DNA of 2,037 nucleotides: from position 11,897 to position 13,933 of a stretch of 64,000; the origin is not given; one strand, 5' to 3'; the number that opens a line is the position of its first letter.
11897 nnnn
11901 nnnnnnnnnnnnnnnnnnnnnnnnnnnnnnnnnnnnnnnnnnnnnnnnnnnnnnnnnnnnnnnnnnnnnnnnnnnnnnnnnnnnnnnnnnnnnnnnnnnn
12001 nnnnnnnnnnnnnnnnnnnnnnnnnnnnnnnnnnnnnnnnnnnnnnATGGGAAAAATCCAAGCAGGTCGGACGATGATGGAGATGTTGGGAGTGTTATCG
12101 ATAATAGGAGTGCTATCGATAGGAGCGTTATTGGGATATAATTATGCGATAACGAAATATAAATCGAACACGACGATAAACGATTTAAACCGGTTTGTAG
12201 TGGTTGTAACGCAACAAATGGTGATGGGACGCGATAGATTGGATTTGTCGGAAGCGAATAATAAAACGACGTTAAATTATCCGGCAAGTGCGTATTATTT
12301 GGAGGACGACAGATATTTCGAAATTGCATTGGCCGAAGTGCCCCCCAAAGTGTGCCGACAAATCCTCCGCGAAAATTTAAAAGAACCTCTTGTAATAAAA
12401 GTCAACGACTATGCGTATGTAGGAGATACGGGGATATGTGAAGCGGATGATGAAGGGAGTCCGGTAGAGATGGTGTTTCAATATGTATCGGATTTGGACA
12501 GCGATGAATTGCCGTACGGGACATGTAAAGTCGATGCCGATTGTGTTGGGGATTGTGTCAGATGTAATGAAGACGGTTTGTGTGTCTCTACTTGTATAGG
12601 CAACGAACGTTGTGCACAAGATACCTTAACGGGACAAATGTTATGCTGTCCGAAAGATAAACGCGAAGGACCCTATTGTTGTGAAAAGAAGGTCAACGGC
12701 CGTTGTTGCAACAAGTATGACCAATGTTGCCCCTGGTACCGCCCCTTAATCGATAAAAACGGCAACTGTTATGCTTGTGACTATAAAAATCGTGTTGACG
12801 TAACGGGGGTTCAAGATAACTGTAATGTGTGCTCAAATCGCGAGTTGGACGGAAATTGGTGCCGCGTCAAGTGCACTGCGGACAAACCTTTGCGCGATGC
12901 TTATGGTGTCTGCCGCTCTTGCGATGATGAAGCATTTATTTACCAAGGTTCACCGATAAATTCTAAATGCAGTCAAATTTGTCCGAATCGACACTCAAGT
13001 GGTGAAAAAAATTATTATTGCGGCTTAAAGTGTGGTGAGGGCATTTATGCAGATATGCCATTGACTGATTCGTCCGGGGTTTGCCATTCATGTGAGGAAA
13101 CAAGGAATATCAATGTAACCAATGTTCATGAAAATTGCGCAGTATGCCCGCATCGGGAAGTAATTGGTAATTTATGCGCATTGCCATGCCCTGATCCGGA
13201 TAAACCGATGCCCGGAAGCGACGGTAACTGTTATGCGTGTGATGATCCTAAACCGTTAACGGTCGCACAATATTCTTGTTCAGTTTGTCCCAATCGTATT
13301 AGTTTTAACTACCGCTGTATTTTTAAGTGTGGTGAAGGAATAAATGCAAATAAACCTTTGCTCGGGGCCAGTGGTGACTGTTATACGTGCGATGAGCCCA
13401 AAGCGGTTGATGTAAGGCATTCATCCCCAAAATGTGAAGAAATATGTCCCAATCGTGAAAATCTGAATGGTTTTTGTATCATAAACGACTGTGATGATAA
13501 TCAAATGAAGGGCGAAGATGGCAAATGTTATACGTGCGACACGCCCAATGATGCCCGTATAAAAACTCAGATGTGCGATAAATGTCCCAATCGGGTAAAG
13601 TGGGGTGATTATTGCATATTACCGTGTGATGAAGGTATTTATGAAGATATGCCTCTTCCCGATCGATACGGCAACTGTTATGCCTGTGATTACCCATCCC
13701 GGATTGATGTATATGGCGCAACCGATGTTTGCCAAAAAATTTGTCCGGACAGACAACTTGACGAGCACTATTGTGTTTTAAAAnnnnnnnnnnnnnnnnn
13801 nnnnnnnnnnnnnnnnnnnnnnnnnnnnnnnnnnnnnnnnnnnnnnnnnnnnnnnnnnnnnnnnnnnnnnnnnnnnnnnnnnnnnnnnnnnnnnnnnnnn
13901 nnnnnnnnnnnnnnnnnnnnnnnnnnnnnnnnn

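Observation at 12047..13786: Novel secreted cysteine-rich tandem-repeat protein with a type IV prepilin-like leader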

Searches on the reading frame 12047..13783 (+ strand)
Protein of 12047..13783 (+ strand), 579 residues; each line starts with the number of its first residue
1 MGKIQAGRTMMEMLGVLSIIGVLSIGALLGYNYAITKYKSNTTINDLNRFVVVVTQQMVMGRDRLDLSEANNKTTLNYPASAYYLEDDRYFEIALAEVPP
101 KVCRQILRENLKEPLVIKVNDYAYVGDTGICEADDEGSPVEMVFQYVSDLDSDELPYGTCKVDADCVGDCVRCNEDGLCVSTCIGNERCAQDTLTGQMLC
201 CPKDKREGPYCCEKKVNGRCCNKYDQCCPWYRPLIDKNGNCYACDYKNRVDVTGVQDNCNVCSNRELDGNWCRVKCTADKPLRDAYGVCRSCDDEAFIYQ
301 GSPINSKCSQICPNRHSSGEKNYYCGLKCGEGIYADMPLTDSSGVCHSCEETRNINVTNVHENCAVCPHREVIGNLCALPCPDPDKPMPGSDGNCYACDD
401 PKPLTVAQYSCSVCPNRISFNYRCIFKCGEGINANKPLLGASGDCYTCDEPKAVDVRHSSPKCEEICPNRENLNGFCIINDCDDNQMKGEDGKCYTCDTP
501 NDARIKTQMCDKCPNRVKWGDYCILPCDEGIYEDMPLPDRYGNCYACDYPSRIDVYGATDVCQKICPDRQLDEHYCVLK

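Call 4: search_protein_families(library=pfam, proteins=[window:12047-13783:+], max_evalue=10)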
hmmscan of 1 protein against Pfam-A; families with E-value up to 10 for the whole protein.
window:12047-13783:+ (579 aa): 2 families
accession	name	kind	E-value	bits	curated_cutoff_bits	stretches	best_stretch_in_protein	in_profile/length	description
PF11428.13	DUF3196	-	0.097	12.7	28.2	1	32-97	109-174/264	Protein of unknown function (DUF3196)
PF07963.17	N_methyl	-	0.33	11.1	21.2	1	5-28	4-27/27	Prokaryotic N-terminal methylation motif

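Call 5: search_protein_families(library=ncbifam, proteins=[window:12047-13783:+], max_evalue=10)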
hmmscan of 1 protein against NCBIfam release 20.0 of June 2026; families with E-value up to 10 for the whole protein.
window:12047-13783:+ (579 aa): 1 family
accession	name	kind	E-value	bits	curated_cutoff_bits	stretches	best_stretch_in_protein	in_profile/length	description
TIGR02532.1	IV_pilin_GFxxxE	domain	0.27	11.2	16.3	1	9-28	5-24/24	prepilin-type N-terminal cleavage/methylation domain-containing protein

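Call 10: find_homologous_proteins(query=window:12047-13783:+)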
Query window:12047-13783:+ (579 aa): 134 proteins with E <= 0.001 among 3893 candidates; the best 120 are listed.
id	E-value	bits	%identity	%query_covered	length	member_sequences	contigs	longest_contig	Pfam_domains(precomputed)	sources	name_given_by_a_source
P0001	0.0e+0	1215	89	98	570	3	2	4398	-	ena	-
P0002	0.0e+0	1131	83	98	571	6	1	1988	-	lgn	-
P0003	7.6e-287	971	69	100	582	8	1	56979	-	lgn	-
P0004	8.6e-285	964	70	99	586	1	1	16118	-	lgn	-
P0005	5.8e-220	750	68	84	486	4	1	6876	-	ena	-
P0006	6.9e-204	697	55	98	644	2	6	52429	-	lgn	-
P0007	1.5e-200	686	55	98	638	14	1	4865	-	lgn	-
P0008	1.4e-198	679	49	99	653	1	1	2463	-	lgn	-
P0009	8.9e-179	614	45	99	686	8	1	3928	-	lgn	-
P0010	1.4e-176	607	50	99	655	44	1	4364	-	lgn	-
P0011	2.9e-175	602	42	99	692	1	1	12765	-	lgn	-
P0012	2.4e-174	599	47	99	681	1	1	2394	-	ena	-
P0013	1.2e-169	584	53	87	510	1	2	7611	-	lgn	-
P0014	1.6e-162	560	43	98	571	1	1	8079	-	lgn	-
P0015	1.0e-159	551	47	99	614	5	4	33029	-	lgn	-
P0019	9.1e-154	531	35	99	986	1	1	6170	-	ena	-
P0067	1.1e-78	283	34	61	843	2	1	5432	-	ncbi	-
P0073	6.4e-71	258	34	62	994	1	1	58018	-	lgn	-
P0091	4.4e-45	172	29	59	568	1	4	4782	-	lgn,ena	-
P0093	1.8e-43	167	33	62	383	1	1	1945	PF24445.2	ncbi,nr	ncbi:MAG: hypothetical protein IKZ02_02025, partial [Alphaproteobacteria bacterium]|nr:hypothetical 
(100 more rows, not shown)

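Call 14: find_encoding_contigs(protein=window:12047-13783:+, flank=10000, max_places=4)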
Protein window:12047-13783:+ (579 aa): no gene with exactly this product is on record in the collection.

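Call 15: search_protein_families(library=pfam, proteins=[P0093, P0091, P0067, P0073, P0019], max_evalue=1)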
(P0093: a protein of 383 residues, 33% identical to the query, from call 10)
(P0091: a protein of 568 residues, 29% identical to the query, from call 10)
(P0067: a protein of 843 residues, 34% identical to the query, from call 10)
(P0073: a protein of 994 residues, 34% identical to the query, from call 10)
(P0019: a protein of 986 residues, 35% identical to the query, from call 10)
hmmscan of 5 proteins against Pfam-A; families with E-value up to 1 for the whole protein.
P0093 (383 aa): 2 families
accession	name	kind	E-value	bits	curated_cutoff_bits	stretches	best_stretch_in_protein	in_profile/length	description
PF24445.1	DUF7564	-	0.0011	19.8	32.2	2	256-278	8-30/76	Family of unknown function (DUF7564)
PF07295.17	DUF1451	-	0.029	15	26.1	0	237-261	115-139/146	Zinc-ribbon containing domain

P0091 (568 aa): 0 families

P0067 (843 aa): 0 families

P0073 (994 aa): 1 family
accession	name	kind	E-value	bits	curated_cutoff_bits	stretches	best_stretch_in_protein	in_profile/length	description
PF07963.17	N_methyl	-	0.14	12.2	21.2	1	7-30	2-25/27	Prokaryotic N-terminal methylation motif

P0019 (986 aa): 2 families
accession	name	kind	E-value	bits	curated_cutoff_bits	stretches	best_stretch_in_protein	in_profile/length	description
PF10419.14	TFIIIC_sub6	-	0.0069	16.8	22.7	0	465-487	37-59/98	TFIIIC subunit triple barrel domain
PF04027.18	DUF371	-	0.5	10.8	25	1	835-864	17-46/133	Domain of unknown function (DUF371)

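Call 19: find_related_loci(query=A1, collection=genome_contigs, flank=10000)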
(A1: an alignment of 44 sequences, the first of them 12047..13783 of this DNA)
Query A1 (579 aa) in genome_contigs; peptide patterns used: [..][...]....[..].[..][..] (x = any residue, [..] = any of these).
599 stretches matched a pattern (row limit reached: there are more); 584 encode a relative of the query (tblastn E <= 1e-3); the best 80 are kept; 80 distinct loci.
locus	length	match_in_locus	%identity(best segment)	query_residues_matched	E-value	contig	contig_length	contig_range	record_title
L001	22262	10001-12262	35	5-579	4e-82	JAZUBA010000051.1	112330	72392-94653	MAG: Alphaproteobacteria bacterium isolate T1900045318_YK20190007.MAGScoT_cleanbin_000005 SGB_6327_k141_1445497, whole g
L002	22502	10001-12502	33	5-579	5e-74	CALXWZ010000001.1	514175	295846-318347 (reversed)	MAG: uncultured Alphaproteobacteria bacterium isolate BRZ_CI__bin89 genome assembly, contig: BRZ_CI__NODE_3_length_51417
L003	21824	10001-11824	31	3-579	4e-64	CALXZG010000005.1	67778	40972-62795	MAG: uncultured Alphaproteobacteria bacterium isolate BRZ_KG__bin33 genome assembly, contig: BRZ_KG__NODE_521_length_677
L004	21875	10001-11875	40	5-579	3e-129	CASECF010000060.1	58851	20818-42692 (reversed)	uncultured Alphaproteobacteria bacterium isolate CO.O65.metabat-bins.242 genome assembly, contig: CO.O65.metabat-bins.24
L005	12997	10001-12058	28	5-579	1e-69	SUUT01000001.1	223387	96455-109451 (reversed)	MAG: Alphaproteobacteria bacterium isolate SIG53 NODE_761_length_223387_cov_10.889241, whole genome shotgun sequence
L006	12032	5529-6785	30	6-547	9e-48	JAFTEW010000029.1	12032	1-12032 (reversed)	MAG: Alphaproteobacteria bacterium isolate RGIG3755 Roe_deer_Abomasum-1__c120266, whole genome shotgun sequence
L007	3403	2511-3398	37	4-443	2e-45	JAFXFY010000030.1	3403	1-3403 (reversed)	MAG: Alphaproteobacteria bacterium isolate RGIG6380 Sheep_Rectum-5__c113224, whole genome shotgun sequence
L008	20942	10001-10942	34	5-577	2e-40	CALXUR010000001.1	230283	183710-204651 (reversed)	MAG: uncultured Alphaproteobacteria bacterium isolate BRZ_KF__bin82 genome assembly, contig: BRZ_KF__NODE_35_length_2302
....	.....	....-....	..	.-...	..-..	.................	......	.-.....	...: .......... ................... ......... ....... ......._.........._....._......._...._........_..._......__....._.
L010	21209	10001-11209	28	5-404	7e-30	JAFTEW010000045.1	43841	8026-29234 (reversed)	MAG: Alphaproteobacteria bacterium isolate RGIG3755 Roe_deer_Abomasum-1__c222337, whole genome shotgun sequence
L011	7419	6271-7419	30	3-578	4e-29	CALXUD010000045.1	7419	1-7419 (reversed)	MAG: uncultured Alphaproteobacteria bacterium isolate BRZ_CV__bin99 genome assembly, contig: BRZ_CV__NODE_12693_length_7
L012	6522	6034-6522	40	5-164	8e-28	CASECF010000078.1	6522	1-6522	uncultured Alphaproteobacteria bacterium isolate CO.O65.metabat-bins.242 genome assembly, contig: CO.O65.metabat-bins.24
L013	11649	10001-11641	26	7-513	1e-26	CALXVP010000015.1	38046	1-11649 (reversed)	MAG: uncultured Alphaproteobacteria bacterium isolate BRZ_DT__bin56 genome assembly, contig: BRZ_DT__NODE_995_length_380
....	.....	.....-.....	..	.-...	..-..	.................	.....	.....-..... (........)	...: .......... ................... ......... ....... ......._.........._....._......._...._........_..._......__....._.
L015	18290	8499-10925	25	5-572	3e-26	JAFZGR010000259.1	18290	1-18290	MAG: Alphaproteobacteria bacterium isolate RGIG7750 Water_buffalos_Rectum-5__c671427, whole genome shotgun sequence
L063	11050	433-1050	29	3-181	8e-17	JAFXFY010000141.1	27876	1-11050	MAG: Alphaproteobacteria bacterium isolate RGIG6380 Sheep_Rectum-5__c538903, whole genome shotgun sequence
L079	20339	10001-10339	32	5-119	2e-15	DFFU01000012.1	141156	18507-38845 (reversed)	MAG TPA_asm: Alphaproteobacteria bacterium UBA3768 UBA3768_contig_24104, whole genome shotgun sequence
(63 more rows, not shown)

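Call 26: predict_structure(alignment_id=A1)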
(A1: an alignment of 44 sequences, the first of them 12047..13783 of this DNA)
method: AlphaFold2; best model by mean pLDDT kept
length: 579 residues; sequences in the alignment: 44
mean_pLDDT: 86.3   pTM: 0.59
mean pLDDT of the five models: 86.3, 86.0, 85.6, 84.5, 83.9
residues with pLDDT >= 90: 256; 70-90: 289; 50-70: 26; < 50: 8
segments of 3 or more residues with pLDDT < 50: 1-8
pLDDT, mean of each block of 10 residues (from residue 1): 45 63 72 87 92 90 86 92 89 93 90 87 79 72 91 78 79 82 83 89 89 89 86 88 90 91 92 94 92 91 77 89 90 93 91 87 82 89 91 90 80 89 90 93 91 85 87 84 85 90 85 89 92 93 94 89 84 87
secondary structure, 60 per line:
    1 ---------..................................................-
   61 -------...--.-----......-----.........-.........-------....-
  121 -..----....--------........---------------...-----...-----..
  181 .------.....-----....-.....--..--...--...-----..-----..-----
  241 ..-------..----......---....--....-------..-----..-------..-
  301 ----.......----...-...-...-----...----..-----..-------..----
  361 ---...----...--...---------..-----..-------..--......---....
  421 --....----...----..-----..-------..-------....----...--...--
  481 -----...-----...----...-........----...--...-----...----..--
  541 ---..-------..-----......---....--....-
elements in order: H10-59 E79-84 E90-98 H100-108 E116-119 H128-131 E140-147 E171-173 E179-181 E188-192 E198-201 E214-216 E219-221 H256-261 E265-268 E271-274 H305-311 E316-318 E324-326 E371-373 E376-378 H408-413 E417-420 E423-426 H463-466 E471-473 E476-478 E486-488 E494-496 H507-512 E517-519 E522-524 H560-565 E569-572 E575-578

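Call 29: fold_search(model_id=the predicted structure, library=pdb)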
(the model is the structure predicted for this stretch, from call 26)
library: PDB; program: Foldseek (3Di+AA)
matches with E <= 10: 201; with E <= 0.001: 0
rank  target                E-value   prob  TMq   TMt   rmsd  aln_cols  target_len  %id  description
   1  9iuf_A                1.7e-03  1.00  0.19  0.46   5.9       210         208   10  Cryo-EM structure of the type IVb pilus from enterotoxigenic Escherichia coli (released 2025-05-28)
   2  8uhf_B                2.5e-03  1.00  0.17  0.41   6.8       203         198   14  Cryo-EM of Vibrio cholerae toxin co-regulated pilus - asymmetric reconstruction (released 2023-12-06)
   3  8uhf_H                3.2e-03  1.00  0.19  0.51   4.8       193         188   16  Cryo-EM of Vibrio cholerae toxin co-regulated pilus - asymmetric reconstruction (released 2023-12-06)
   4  8uhf_F                3.4e-03  1.00  0.17  0.45   7.4       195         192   14  Cryo-EM of Vibrio cholerae toxin co-regulated pilus - asymmetric reconstruction (released 2023-12-06)
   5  8uhf_A                3.4e-03  1.00  0.18  0.47   6.3       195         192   16  Cryo-EM of Vibrio cholerae toxin co-regulated pilus - asymmetric reconstruction (released 2023-12-06)
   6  8uhf_I                1.0e-02  1.00  0.18  0.48   5.5       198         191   13  Cryo-EM of Vibrio cholerae toxin co-regulated pilus - asymmetric reconstruction (released 2023-12-06)
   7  8uhf_E                1.6e-02  0.99  0.18  0.45   6.1       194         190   12  Cryo-EM of Vibrio cholerae toxin co-regulated pilus - asymmetric reconstruction (released 2023-12-06)
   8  8uhf_D                3.7e-02  0.99  0.17  0.45   3.9       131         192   18  Cryo-EM of Vibrio cholerae toxin co-regulated pilus - asymmetric reconstruction (released 2023-12-06)
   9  3hrv_A                4.7e-02  0.80  0.12  0.31   7.1       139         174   12  Crystal structure of TcpA, a Type IV pilin from Vibrio cholerae El Tor biotype (released 2010-06-16)
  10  3hrv_B                7.6e-02  0.75  0.13  0.35   7.6       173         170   13  Crystal structure of TcpA, a Type IV pilin from Vibrio cholerae El Tor biotype (released 2010-06-16)
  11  3s0t_B                9.2e-02  0.60  0.11  0.31   9.6       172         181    8  Crystal structure of the CofA Type IV pilin subunit from enterotoxigenic E. coli (released 2012-04-11)
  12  1oqv_A                1.8e-01  0.69  0.14  0.39   6.1       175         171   11  Structure of TcpA, the Type IV pilin subunit from the toxin co-regulated pilus of Vibrio cholerae classical biotype (released 2003-06-03)
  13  1k3s_B                2.4e-01  0.20  0.09  0.31   6.7       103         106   11  Type III Secretion Chaperone SigE (released 2001-11-28)
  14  3s0t_A                2.6e-01  0.63  0.14  0.38   6.9       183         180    9  Crystal structure of the CofA Type IV pilin subunit from enterotoxigenic E. coli (released 2012-04-11)
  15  7yd4                  4.7e-01  0.13  0.08  0.21   8.6        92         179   16  Crystal structure of an N terminal truncated secreted protein, Rv0398c from Mycobacterium tuberculosis (released 2023-06-28)
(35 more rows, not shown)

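Call 35: find_encoding_contigs(protein=P0003, flank=10000, max_places=2)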
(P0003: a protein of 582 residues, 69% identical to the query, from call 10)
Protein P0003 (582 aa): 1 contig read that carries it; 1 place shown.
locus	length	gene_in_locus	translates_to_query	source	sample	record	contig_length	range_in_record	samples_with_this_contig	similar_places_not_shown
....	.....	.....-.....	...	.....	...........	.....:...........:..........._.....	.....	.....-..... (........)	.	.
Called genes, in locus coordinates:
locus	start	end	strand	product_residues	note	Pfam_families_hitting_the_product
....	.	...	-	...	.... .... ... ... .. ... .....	-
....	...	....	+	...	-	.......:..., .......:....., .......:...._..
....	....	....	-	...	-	-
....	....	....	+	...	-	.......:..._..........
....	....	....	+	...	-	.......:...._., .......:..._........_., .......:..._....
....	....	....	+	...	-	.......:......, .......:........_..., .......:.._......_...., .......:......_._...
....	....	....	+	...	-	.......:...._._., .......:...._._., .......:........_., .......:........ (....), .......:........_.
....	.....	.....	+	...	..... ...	-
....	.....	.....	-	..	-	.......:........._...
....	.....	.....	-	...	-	-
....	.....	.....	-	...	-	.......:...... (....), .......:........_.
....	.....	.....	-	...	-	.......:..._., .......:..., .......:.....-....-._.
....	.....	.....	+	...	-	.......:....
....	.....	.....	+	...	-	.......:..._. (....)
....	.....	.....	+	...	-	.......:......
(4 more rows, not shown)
